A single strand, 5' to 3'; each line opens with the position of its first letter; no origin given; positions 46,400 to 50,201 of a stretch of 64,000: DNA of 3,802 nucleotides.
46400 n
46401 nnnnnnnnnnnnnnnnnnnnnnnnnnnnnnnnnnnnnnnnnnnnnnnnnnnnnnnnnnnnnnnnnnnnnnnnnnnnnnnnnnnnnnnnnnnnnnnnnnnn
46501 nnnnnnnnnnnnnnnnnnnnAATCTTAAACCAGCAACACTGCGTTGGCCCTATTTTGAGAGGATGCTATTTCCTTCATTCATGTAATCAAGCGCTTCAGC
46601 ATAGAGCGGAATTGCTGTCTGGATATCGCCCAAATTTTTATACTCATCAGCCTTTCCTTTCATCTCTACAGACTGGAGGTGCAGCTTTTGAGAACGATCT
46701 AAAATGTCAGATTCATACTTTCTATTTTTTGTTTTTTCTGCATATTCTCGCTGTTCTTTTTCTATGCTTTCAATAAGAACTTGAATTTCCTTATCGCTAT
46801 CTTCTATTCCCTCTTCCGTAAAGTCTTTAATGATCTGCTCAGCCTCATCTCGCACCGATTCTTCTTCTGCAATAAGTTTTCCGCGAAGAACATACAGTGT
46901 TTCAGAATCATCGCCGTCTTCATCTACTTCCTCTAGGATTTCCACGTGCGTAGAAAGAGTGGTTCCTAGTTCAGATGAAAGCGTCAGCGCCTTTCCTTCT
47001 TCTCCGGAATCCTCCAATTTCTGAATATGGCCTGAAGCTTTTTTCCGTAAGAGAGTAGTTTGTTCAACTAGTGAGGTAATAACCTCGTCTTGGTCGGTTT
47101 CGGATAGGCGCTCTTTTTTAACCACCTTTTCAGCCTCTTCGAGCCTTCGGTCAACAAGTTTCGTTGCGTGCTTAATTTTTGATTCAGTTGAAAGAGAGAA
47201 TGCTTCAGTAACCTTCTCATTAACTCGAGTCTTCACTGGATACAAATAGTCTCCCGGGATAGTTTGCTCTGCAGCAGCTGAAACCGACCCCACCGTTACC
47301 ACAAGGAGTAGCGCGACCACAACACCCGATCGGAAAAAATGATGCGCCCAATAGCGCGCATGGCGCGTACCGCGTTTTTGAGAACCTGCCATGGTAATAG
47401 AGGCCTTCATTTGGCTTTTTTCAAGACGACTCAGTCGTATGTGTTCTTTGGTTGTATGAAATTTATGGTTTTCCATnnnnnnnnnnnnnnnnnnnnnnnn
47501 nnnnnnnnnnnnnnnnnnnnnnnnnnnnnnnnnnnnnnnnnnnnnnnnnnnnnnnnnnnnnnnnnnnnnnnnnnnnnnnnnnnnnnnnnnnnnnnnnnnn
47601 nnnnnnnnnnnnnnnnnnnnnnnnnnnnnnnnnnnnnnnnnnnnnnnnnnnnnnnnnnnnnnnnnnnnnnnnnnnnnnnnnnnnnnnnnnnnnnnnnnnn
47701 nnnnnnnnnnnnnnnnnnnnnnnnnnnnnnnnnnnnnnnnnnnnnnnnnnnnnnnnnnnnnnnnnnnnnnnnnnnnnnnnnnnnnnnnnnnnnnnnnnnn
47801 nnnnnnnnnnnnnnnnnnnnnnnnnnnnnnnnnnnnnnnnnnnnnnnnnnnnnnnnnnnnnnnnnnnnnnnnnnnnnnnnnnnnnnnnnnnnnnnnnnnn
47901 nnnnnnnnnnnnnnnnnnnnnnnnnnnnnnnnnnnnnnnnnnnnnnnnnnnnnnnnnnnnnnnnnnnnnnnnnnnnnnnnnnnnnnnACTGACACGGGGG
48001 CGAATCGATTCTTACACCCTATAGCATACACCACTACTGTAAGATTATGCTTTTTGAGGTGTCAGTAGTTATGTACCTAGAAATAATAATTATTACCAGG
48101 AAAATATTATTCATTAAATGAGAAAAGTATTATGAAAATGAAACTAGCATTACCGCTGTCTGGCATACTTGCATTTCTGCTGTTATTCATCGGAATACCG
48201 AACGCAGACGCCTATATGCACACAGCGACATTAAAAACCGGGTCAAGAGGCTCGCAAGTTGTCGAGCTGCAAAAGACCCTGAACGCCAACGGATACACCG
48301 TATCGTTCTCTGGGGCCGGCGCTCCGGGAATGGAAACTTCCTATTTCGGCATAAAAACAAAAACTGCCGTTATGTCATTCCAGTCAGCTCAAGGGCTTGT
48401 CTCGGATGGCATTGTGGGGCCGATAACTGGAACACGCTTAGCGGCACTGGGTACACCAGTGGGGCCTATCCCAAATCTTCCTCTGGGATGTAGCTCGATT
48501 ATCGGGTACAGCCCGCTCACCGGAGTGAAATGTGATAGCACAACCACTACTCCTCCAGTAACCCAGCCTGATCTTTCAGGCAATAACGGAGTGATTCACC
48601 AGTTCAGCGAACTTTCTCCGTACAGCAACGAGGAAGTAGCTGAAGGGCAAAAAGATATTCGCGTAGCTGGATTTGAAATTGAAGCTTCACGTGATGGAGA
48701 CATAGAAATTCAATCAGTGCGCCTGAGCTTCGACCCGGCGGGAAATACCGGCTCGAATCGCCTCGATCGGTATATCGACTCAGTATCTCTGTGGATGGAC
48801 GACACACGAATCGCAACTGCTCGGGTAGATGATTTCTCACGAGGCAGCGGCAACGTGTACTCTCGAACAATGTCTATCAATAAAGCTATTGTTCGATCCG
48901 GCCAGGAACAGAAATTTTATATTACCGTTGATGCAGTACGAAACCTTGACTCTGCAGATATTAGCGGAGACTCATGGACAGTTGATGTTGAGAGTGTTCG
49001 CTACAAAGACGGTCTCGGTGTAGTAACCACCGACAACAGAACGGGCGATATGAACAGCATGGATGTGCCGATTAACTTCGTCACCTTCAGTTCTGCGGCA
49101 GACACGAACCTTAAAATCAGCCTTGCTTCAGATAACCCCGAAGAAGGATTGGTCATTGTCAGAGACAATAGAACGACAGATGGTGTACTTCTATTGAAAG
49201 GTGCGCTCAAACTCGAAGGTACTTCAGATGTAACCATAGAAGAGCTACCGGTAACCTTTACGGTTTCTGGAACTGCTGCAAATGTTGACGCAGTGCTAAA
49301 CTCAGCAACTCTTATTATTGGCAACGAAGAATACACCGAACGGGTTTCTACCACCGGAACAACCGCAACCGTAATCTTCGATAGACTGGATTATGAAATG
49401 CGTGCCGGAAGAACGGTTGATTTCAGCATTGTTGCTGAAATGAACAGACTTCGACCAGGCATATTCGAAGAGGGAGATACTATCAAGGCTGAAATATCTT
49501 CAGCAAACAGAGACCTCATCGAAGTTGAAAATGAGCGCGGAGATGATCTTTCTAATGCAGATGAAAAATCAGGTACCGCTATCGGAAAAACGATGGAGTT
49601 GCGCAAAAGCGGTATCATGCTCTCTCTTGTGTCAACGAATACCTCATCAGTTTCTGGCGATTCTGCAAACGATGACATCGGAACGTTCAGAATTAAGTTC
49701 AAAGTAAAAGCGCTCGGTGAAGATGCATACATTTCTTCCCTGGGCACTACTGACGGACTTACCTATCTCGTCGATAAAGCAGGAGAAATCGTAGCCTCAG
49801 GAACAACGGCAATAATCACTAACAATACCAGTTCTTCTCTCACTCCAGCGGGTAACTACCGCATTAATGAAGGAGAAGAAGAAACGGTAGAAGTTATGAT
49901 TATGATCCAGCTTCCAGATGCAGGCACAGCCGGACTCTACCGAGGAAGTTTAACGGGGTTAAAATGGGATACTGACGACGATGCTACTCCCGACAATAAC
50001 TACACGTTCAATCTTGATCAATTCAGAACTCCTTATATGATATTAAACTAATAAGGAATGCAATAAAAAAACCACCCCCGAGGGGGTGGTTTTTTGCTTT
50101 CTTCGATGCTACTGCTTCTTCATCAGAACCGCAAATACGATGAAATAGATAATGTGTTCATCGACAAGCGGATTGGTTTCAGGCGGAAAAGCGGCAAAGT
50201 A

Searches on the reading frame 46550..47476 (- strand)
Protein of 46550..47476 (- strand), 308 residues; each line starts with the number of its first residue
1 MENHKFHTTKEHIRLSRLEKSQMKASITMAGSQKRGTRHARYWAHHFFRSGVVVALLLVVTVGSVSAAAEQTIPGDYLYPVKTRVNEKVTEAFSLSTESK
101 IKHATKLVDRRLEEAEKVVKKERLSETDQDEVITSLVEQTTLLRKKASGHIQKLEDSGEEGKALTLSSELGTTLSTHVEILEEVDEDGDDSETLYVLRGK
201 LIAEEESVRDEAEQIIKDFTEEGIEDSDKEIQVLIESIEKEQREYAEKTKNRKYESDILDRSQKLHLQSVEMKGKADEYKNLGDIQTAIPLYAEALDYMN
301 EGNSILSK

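Call 70: search_protein_families(library=pfam, proteins=[window:46550-47476:-], max_evalue=0.001)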
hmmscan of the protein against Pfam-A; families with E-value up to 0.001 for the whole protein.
window:46550-47476:- (308 aa): 1 family
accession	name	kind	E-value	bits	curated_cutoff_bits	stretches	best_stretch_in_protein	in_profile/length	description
PF18915.5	DUF5667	-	6.9e-08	33.3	27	1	72-187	2-95/99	Domain of unknown function (DUF5667)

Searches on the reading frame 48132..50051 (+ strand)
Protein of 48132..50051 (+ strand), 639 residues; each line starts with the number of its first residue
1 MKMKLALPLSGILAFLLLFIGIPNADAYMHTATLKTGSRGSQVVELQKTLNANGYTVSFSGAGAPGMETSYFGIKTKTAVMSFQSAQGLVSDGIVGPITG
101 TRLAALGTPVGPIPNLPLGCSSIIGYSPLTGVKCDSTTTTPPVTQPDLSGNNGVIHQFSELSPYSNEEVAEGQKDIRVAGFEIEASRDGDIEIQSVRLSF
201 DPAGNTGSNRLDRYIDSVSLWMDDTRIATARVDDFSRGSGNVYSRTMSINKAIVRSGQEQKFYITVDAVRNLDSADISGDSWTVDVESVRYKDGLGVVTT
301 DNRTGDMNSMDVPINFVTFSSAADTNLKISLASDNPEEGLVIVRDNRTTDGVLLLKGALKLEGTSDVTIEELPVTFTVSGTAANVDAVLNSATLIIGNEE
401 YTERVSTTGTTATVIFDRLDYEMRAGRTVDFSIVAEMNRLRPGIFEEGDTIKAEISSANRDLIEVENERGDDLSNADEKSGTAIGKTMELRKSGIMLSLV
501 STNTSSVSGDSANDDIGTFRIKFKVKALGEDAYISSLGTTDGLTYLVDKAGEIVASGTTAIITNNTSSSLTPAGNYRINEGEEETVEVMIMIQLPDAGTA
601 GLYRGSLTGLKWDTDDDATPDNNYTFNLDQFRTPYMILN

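Call 3: search_protein_families(library=pfam, proteins=[window:48132-50051:+], max_evalue=1)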
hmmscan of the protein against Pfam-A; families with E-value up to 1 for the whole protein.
window:48132-50051:+ (639 aa): 1 family
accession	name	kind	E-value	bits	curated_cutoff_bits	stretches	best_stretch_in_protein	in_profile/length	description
PF01471.23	PG_binding_1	-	5.5e-14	52.5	23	1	39-101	1-55/57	Putative peptidoglycan binding domain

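Call 4: search_protein_families(library=ncbifam, proteins=[window:48132-50051:+], max_evalue=1)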
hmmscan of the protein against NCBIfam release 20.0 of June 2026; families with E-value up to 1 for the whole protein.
window:48132-50051:+ (639 aa): 4 families
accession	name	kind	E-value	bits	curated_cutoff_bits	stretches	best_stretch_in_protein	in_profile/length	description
TIGR02869.1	spore_SleB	equivalog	1.8e-10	41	236.5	1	31-104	4-69/201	spore cortex-lytic enzyme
NF052335.1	PdgHdaseHSB129560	equivalog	8.2e-07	28.6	500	1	33-103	199-261/330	peptidoglycan hydrolase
NF052336.1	PdgHdaseHSB100310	equivalog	1.6e-06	27.7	500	1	24-103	175-246/316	peptidoglycan hydrolase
NF052377.1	lmo1851_S41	exception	0.0028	16.4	725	1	31-102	381-444/468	lmo1851 family serine protease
